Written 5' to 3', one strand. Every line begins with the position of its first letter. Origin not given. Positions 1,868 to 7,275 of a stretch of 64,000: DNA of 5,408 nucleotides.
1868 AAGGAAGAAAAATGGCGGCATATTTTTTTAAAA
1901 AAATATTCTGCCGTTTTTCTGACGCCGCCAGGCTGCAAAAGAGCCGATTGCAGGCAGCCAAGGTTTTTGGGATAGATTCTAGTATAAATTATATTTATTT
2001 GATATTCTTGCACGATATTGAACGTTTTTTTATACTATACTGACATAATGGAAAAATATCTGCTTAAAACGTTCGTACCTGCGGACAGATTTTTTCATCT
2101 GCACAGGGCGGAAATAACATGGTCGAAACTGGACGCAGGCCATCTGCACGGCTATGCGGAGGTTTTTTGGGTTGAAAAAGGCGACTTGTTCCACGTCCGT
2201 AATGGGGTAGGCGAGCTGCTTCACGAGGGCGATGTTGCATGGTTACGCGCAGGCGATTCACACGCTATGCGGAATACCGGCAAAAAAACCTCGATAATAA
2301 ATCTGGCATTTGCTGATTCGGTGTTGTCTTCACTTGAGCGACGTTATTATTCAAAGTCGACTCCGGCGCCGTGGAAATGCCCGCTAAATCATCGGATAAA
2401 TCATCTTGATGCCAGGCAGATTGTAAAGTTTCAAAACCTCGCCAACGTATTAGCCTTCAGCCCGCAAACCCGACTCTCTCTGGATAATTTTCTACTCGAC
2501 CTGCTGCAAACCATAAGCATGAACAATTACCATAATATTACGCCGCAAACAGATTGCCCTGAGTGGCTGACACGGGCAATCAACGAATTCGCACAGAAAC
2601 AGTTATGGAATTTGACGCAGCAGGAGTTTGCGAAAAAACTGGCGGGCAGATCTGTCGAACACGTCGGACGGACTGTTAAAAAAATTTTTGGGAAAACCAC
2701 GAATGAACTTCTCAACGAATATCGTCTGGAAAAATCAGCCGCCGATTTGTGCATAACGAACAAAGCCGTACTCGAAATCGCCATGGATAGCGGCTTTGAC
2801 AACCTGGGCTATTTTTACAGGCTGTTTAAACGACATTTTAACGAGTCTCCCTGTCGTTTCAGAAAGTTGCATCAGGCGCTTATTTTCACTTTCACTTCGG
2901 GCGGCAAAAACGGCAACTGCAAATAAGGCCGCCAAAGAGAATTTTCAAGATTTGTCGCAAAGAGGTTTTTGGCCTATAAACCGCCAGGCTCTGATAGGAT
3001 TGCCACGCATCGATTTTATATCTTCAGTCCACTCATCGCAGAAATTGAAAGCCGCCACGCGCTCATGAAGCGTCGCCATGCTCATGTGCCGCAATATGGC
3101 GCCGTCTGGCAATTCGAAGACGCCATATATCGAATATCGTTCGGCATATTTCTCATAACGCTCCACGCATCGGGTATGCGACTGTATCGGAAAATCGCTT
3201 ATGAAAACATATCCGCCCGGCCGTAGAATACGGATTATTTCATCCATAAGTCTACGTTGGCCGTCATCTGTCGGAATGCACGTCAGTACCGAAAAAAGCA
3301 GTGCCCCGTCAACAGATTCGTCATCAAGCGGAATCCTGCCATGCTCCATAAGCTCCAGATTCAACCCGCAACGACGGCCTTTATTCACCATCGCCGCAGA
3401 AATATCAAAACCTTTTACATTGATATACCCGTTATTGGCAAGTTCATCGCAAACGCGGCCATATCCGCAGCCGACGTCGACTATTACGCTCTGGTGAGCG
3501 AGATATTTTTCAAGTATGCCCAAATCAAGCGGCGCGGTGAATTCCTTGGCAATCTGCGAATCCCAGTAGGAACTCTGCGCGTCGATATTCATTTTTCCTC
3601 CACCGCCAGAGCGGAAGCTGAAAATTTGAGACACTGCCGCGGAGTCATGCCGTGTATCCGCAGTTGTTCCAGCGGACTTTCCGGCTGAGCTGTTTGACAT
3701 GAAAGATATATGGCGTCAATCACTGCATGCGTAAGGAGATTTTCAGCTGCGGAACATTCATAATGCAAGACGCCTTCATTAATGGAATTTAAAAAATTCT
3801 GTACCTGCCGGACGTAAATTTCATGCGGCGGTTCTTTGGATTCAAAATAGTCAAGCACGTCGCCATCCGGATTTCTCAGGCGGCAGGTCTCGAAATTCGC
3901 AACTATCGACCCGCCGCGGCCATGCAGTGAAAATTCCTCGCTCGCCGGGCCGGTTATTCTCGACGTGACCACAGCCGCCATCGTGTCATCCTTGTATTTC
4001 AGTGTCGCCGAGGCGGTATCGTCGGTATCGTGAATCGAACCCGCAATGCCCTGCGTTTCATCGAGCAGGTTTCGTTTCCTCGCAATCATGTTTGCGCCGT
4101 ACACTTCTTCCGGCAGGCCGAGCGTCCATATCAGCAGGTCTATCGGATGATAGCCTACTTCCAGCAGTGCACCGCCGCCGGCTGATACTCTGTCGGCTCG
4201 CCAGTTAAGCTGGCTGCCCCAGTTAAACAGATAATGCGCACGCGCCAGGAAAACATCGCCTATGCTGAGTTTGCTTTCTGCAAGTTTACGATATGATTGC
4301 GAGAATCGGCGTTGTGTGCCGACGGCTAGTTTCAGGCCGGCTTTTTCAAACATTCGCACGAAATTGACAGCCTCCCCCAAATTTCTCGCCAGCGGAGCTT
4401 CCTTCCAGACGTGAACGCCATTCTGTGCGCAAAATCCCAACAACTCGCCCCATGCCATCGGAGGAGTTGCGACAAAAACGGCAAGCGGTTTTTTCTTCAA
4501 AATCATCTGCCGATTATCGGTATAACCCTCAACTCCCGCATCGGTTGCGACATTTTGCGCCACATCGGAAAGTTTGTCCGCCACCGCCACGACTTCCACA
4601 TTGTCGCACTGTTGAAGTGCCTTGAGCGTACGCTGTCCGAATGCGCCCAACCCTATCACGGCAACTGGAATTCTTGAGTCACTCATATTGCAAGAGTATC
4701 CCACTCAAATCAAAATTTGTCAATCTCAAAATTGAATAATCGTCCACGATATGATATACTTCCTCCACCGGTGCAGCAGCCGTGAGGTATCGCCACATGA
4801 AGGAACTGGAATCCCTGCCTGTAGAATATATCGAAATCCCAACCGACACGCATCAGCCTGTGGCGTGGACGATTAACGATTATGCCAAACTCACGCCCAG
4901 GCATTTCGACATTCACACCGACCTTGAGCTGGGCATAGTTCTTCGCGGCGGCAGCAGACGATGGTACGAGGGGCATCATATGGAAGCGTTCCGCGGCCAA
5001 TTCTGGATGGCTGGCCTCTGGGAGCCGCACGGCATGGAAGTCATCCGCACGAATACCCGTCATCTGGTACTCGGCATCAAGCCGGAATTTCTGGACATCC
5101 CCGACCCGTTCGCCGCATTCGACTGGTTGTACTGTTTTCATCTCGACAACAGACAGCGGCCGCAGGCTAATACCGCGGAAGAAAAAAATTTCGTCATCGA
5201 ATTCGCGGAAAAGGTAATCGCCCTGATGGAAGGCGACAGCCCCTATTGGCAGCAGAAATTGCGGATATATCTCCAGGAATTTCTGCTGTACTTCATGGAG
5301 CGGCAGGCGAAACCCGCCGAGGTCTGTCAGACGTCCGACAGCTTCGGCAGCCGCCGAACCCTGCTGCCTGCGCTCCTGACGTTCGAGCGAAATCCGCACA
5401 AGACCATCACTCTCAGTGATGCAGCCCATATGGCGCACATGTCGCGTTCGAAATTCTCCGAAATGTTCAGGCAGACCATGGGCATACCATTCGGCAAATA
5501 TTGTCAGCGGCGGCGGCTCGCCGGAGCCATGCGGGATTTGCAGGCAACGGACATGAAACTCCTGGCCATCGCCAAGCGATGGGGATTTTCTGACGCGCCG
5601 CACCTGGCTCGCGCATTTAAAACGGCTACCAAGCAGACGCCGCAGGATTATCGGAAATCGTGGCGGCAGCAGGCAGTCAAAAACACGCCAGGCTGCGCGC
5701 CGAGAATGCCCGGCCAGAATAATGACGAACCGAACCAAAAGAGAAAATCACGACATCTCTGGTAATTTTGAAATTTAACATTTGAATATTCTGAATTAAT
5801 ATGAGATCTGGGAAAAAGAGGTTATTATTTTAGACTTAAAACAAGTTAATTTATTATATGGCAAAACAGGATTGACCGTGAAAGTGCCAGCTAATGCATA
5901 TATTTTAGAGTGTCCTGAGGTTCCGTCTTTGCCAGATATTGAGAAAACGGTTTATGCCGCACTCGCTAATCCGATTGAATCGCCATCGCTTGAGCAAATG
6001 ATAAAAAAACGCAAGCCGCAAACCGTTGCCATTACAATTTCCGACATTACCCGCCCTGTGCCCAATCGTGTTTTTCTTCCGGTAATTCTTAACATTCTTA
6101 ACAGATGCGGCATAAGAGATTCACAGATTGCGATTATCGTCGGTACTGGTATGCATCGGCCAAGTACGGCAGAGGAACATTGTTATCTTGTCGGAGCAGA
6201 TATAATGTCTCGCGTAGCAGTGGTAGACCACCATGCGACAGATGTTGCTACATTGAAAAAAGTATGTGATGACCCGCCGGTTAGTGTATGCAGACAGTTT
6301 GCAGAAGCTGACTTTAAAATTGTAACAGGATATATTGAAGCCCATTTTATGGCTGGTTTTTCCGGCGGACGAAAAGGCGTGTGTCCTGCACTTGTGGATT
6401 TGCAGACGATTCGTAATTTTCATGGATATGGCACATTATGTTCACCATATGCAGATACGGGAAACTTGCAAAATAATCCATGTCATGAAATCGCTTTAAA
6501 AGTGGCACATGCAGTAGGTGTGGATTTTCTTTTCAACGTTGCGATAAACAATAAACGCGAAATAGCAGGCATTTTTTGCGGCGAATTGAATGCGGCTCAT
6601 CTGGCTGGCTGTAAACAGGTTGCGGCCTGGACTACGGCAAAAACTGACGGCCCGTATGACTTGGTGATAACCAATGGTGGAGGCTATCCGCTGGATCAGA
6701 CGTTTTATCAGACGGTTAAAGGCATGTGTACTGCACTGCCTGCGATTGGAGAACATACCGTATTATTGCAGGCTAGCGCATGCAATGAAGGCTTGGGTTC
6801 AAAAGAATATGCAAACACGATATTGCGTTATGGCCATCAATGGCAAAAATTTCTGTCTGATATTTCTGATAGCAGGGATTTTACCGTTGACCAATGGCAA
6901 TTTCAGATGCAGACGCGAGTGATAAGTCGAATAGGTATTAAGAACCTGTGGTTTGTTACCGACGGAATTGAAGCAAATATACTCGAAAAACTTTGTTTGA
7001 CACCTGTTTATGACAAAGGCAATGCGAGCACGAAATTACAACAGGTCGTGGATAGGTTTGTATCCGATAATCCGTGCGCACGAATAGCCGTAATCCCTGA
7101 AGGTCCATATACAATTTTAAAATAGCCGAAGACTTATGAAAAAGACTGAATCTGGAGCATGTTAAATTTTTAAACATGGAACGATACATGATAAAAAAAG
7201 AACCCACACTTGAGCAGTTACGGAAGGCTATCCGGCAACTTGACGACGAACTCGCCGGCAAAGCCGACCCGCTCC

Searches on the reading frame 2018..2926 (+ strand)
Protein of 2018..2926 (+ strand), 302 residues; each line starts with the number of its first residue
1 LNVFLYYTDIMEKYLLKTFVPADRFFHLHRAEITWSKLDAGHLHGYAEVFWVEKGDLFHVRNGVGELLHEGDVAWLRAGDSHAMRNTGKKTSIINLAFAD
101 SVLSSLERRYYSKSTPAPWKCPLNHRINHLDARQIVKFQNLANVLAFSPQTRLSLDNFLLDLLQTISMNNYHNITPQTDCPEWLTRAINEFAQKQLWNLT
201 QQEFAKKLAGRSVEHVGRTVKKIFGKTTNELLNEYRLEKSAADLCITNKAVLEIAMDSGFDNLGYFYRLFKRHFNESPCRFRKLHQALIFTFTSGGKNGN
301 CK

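Call 67: search_protein_families(library=pfam, proteins=[window:2018-2926:+], max_evalue=0.00001)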
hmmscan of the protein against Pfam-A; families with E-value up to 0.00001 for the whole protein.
window:2018-2926:+ (302 aa): 3 families
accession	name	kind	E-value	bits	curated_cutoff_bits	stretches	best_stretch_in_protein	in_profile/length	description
PF12833.13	HTH_18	-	1.4e-16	61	33.6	1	209-283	5-79/80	Helix-turn-helix domain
PF00165.29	HTH_AraC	-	1.2e-09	38.5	26.6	1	247-282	7-41/42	Bacterial regulatory helix-turn-helix proteins, AraC family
PF07883.17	Cupin_2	-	1.2e-06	28.5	27.2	1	42-91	14-63/70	Cupin domain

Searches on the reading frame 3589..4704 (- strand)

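Call 67: search_protein_families(library=pfam, proteins=[window:3589-4704:-], max_evalue=0.00001)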
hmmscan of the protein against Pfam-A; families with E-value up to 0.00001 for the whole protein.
window:3589-4704:- (371 aa): 3 families
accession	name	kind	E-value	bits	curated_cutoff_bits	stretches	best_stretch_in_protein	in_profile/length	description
PF22725.1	GFO_IDH_MocA_C3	-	2e-20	73.4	27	1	147-268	12-124/124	GFO/IDH/MocA C-terminal domain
PF01408.29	GFO_IDH_MocA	-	5.4e-20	72.7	24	1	14-129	3-119/120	Oxidoreductase family, NAD-binding Rossmann fold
PF02894.22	GFO_IDH_MocA_C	-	1.6e-14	54.7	22.9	1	147-340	8-214/218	Oxidoreductase family, C-terminal alpha/beta domain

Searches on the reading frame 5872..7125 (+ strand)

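Call 67: search_protein_families(library=pfam, proteins=[window:5872-7125:+], max_evalue=0.00001)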
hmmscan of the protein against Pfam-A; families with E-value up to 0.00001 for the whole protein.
window:5872-7125:+ (417 aa): 2 families
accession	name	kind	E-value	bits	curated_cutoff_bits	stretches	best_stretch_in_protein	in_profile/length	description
PF09861.14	Lar_N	-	4.1e-53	180.1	23.3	1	9-196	16-203/204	Lactate racemase N-terminal domain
PF21113.2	LarA_C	-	1.8e-23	83.6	25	1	261-411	5-147/152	Lactate racemase C-terminal domain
